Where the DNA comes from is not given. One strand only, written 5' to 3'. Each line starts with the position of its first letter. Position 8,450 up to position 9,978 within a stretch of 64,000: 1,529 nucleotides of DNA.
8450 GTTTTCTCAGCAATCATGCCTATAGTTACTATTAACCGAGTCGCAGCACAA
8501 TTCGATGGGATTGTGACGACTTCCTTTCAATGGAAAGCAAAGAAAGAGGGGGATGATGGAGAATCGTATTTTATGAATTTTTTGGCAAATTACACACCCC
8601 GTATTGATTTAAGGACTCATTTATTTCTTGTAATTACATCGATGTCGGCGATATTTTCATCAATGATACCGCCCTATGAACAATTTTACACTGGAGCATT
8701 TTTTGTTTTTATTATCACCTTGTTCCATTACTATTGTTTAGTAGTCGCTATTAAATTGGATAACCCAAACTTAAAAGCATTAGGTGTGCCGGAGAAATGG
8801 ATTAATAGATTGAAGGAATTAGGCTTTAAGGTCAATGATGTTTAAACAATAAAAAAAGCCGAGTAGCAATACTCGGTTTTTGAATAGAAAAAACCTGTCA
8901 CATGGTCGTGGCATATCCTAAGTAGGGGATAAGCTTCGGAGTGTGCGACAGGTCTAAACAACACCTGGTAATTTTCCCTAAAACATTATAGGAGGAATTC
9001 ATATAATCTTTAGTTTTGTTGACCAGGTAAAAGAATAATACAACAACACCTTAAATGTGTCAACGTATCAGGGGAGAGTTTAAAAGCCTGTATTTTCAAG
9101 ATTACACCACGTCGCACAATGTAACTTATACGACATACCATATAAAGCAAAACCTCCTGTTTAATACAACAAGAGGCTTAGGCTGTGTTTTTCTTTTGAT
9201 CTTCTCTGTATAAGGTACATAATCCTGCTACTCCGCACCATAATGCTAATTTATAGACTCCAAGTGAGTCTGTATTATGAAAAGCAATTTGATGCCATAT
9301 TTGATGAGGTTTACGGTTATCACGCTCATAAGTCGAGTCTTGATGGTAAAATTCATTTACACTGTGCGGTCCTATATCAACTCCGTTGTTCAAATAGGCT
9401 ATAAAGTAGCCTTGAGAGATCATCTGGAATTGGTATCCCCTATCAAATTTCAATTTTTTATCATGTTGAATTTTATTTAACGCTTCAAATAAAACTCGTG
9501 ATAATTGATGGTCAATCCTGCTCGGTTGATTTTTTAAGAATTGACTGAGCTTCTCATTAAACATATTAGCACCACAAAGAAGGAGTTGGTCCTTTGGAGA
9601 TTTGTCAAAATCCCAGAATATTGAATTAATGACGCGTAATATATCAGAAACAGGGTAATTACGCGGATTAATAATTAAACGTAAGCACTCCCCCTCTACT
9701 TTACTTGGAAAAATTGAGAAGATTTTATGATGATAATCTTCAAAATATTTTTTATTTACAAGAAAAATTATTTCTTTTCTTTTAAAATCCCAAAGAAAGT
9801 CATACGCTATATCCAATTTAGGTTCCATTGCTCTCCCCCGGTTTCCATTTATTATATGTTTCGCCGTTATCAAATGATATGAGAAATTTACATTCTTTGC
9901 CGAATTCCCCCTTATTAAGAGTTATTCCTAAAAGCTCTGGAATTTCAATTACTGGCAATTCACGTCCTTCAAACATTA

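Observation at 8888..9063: Predicted 141-nt sRNA with an anti-Shine-Dalgarno apical loop, next to an orphan operon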

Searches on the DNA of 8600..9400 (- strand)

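Call 7: search_rna_families(source=window, start=8600, end=9400, threshold=evalue, max_evalue=10)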
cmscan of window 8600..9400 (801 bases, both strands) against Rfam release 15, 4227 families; matches with E-value up to 10: 6.
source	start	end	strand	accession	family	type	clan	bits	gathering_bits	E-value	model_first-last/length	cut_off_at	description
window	8832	8885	+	RF02901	AaHKsRNA41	Gene; sRNA;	-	20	97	0.036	1-187/187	no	Aggregatibacter sRNA 41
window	8646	8736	-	RF01830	StyR-44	Gene;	-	19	54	4.3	1-107/107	no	Salmonella enterica Typhi npcRNA 44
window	8691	8884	+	RF00512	Leu_leader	Cis-reg; leader;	-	18.8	50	0.34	1-148/148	no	Leucine operon leader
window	8849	8900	+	RF02699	Avashort_thermometer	Cis-reg; thermoregulator;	-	18.6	88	0.75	1-59/59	no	Avashort 5' UTR thermometer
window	8638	8668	-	RF00278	SNORD50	Gene; snRNA; snoRNA; CD-box;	-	15.7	42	4.5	1-72/72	no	Small nucleolar RNA SNORD50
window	9170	9211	-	RF00173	Hairpin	Gene; ribozyme;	-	14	65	8.6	1-52/52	no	Hairpin ribozyme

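Call 11: search_dna_similar(query=window:8800-9250:-, collection=phages, mode=distant)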
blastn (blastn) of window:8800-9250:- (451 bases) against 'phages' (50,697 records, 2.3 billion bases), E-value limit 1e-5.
No match.

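Call 56: build_rna_model(alignment_id=A4, structure=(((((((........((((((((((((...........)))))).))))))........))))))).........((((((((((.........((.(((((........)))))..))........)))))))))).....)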
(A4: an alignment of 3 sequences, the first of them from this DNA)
Model R1 built from alignment A4 (3 sequences, 142 columns); structure: as given.
model positions 138; base pairs 36; branch points 1; effective number of sequences 1.34; information 0.59 bits per position. Calibrated on 0.2 Mb of random sequence (short: E-values are rough).
structure used (alignment columns):
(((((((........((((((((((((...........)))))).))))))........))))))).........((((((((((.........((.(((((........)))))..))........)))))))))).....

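Call 57: search_with_rna_model(model_id=R1, sources=[window, L002, L004, L005, L006, L007, L008, L009, L010, L011, L012, L013, L014, L015, L016, L017, L018, L019, L020, L021, L022, L023, L024, L025, L026, L027, L028, L029, L030, L031, L032, L033, L034, L035, L036, L037, L038, L039, L040, L041, L042, L043, L044, L045, L046, L047, L048, L049], max_evalue=10, make_alignment=true, show_alignments=5)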
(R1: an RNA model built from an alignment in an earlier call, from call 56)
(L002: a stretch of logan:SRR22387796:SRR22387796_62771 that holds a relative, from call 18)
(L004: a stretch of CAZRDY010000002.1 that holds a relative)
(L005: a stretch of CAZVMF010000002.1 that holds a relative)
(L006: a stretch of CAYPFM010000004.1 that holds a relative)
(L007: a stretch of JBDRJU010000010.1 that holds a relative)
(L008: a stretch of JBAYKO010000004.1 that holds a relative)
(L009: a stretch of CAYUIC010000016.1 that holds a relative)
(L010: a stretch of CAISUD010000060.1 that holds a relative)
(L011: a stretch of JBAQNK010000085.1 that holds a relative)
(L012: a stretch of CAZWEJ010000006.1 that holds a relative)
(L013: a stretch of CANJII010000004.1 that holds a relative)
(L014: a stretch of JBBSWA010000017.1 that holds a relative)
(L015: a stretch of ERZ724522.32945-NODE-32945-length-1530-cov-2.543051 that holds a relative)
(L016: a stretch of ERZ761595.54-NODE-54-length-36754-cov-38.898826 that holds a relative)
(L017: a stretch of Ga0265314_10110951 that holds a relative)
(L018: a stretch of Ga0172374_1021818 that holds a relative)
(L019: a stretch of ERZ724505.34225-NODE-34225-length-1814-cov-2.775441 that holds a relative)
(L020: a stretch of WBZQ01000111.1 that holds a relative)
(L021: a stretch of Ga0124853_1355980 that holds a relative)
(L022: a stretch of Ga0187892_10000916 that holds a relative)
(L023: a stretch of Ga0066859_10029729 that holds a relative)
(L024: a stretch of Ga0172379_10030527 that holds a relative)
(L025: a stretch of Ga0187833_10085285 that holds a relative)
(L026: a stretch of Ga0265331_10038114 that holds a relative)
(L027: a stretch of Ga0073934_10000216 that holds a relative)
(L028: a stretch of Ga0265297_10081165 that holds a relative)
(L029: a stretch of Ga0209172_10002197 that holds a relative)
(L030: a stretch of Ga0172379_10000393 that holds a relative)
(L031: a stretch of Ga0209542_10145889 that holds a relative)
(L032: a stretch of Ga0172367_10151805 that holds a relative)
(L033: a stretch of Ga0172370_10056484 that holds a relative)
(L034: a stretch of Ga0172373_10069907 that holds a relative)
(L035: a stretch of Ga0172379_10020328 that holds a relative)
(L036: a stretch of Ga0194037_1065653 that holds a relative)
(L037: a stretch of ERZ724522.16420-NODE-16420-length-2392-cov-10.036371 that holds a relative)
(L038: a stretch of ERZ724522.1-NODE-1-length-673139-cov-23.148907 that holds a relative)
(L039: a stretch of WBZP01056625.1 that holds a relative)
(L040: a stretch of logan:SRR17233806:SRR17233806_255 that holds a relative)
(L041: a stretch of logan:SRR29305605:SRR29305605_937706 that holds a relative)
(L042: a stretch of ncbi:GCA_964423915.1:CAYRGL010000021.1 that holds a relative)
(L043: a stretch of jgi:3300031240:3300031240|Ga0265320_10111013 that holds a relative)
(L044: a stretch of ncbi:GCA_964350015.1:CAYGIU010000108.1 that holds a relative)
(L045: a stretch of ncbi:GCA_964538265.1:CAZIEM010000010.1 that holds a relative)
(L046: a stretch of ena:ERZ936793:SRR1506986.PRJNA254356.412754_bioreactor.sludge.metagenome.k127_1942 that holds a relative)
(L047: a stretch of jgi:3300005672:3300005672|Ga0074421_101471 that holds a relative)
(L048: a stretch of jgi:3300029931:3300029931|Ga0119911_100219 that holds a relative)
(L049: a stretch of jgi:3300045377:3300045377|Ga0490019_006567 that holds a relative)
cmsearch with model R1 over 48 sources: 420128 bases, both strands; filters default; matches with E-value up to 10: 13.
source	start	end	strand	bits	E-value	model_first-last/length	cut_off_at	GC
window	8888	9028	-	153.7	1.2e-31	1-138/138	no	0.4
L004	7541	7679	-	151.8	3.2e-31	1-138/138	no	0.36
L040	5350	5480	-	120.6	3e-24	1-138/138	no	0.35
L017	266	427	+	25.7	0.0055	1-138/138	no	0.38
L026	235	396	-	25.7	0.0055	1-138/138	no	0.38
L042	4567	4728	-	25.7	0.0055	1-138/138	no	0.38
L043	831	992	-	25.7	0.0055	1-138/138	no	0.38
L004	7546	7607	+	23.4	0.018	73-133/138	no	0.42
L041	2507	2578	-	19.7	0.12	1-138/138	no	0.28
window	8840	8958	+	16.2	0.75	1-138/138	no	0.4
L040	5356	5413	+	13.8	2.5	74-132/138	no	0.45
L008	12556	12611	-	13.3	3.3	1-138/138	no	0.23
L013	7283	7338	-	12.8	4.3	6-61/138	no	0.23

Alignment A5: 13 matches aligned to the model, 236 columns, each read 5' to 3' on its own strand. Consensus structure (alignment columns), stored with it:
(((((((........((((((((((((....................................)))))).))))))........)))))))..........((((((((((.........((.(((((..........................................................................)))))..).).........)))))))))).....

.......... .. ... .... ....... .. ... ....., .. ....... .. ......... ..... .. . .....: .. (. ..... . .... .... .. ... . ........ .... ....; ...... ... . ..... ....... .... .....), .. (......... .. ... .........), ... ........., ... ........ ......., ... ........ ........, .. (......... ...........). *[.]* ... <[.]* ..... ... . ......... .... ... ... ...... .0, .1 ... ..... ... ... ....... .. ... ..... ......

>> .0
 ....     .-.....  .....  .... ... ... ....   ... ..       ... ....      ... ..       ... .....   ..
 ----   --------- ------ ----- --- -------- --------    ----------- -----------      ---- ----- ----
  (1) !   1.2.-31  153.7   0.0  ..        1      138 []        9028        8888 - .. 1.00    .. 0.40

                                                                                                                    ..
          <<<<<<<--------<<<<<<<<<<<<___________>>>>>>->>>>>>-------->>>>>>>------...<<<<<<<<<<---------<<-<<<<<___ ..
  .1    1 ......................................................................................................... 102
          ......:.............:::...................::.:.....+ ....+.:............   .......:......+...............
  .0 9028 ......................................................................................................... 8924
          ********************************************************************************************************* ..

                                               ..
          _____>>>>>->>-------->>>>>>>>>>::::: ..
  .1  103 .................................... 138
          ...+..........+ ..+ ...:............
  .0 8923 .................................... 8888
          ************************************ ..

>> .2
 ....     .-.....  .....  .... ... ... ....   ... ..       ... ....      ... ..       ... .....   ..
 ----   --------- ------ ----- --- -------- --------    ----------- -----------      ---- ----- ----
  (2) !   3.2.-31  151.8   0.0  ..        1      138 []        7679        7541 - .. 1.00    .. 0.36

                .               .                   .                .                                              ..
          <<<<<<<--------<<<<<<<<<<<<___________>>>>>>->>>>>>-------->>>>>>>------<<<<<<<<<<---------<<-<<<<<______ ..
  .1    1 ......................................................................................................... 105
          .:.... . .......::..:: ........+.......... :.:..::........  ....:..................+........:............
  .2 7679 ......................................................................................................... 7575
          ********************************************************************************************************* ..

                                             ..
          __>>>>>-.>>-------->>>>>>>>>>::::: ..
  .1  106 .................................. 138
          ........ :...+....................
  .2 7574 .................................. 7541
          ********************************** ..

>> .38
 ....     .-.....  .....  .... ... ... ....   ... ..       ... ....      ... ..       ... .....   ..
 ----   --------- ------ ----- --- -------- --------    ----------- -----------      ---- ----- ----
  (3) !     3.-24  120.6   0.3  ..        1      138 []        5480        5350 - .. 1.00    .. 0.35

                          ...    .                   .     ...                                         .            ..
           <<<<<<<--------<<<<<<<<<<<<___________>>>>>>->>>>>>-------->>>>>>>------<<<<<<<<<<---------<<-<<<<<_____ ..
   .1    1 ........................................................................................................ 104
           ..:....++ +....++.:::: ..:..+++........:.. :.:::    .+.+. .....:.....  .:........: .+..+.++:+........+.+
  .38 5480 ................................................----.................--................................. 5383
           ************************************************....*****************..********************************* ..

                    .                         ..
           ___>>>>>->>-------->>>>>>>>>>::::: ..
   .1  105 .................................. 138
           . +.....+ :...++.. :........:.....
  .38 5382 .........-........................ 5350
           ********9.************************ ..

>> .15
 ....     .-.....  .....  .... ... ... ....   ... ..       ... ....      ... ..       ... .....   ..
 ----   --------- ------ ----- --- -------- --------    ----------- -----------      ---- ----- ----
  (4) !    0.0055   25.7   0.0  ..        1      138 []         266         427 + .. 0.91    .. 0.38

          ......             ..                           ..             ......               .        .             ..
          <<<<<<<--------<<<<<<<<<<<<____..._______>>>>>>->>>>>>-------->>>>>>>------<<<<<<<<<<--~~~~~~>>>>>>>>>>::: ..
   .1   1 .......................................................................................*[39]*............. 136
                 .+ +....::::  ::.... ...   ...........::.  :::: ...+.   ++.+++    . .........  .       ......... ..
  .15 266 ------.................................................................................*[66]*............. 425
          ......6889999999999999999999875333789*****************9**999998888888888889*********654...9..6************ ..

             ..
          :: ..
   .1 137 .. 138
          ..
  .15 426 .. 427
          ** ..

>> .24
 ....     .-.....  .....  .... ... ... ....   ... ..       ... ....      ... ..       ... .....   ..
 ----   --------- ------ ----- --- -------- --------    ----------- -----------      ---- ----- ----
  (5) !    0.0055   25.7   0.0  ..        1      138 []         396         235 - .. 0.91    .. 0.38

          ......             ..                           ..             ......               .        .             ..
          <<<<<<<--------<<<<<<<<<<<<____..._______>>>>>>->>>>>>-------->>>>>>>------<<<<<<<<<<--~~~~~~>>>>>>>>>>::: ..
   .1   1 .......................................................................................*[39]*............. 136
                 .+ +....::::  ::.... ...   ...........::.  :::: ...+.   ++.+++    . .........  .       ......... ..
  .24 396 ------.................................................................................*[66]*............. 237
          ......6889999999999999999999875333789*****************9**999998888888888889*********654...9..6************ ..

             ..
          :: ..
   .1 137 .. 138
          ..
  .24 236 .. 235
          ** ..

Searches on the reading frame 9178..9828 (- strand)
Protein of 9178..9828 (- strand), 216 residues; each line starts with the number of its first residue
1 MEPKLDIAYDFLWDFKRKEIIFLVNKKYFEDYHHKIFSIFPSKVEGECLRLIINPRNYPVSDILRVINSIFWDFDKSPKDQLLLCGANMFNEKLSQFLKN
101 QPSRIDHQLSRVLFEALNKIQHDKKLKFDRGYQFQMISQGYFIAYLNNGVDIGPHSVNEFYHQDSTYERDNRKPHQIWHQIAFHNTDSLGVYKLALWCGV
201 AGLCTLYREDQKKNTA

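Call 12: search_protein_families(library=pfam, proteins=[window:9178-9828:-], max_evalue=0.01)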
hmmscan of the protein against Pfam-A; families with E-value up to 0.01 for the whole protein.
window:9178-9828:- (216 aa): 0 families

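Call 14: search_protein_families(library=padloc, proteins=[window:9178-9828:-], max_evalue=0.1)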
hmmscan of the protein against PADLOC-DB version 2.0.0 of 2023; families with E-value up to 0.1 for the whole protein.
window:9178-9828:- (216 aa): 0 families

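Call 15: search_protein_families(library=phrogs, proteins=[window:9178-9828:-], max_evalue=0.1)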
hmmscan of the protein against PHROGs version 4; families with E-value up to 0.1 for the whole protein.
window:9178-9828:- (216 aa): 0 families

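Call 16: find_encoding_contigs(protein=window:9178-9828:-, flank=5000, max_places=10)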
Protein window:9178-9828:- (216 aa): 1 contig read that carries it; 1 place shown.
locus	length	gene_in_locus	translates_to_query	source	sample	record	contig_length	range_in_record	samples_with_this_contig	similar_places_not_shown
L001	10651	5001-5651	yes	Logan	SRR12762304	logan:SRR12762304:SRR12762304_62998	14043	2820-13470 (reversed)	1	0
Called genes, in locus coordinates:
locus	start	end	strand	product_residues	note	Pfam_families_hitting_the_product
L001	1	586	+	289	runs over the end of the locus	PF03799:FtsQ_DivIB_C (weak)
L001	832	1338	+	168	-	-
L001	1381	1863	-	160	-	PF10648:Gmad2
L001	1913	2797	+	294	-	PF00188:CAP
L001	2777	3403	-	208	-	PF09335:VTT_dom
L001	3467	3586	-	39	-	-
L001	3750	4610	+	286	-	-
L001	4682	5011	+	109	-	-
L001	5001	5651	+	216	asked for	-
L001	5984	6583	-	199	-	-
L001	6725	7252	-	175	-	PF03713:DUF305, PF13628:DUF4142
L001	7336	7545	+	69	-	-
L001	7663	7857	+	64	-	-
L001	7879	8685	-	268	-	PF13529:Peptidase_C39_2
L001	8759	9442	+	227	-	PF13529:Peptidase_C39_2, PF14399:BtrH_N (weak)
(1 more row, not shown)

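Call 17: find_homologous_proteins(query=window:9178-9828:-)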
Query window:9178-9828:- (216 aa): 2 proteins with E <= 0.001 among 40 candidates.
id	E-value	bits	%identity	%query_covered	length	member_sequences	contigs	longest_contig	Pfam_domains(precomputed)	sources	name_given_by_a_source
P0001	7.5e-147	505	100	100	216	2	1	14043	-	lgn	-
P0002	7.9e-77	276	59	99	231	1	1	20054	-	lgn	-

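Call 18: find_encoding_contigs(protein=P0002, flank=8000, max_places=10)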
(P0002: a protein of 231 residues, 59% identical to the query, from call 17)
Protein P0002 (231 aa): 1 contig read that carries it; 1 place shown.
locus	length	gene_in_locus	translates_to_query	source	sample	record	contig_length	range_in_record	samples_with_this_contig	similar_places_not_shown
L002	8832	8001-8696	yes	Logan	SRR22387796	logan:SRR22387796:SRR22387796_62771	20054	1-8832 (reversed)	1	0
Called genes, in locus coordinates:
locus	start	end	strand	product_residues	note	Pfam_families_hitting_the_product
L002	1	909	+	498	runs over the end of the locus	PF04932:Wzy_C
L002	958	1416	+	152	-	PF03449:GreA_GreB_N, PF01272:GreA_GreB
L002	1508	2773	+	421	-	PF02403:Seryl_tRNA_N, PF00587:tRNA-synt_2b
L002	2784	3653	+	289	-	-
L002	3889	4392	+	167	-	-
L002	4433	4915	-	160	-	PF10648:Gmad2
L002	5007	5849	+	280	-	PF00188:CAP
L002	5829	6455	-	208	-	PF09335:VTT_dom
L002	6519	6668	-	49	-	-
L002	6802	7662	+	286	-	-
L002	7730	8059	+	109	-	-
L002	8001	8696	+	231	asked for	-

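Call 91: search_protein_families(library=ncbifam, proteins=[window:9178-9828:-], max_evalue=0.1)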
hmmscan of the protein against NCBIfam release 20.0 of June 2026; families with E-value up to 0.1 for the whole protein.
window:9178-9828:- (216 aa): 0 families

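Call 93: search_solved_structures(query=window:9178-9828:-, max_evalue=1)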
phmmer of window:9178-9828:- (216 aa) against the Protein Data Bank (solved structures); distinct sequences matched with E-value up to 1: 1.
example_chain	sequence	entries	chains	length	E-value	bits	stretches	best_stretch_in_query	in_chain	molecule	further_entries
4m3n_A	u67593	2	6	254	0.3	13.9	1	163-210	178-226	Purine nucleoside phosphorylase DeoD-type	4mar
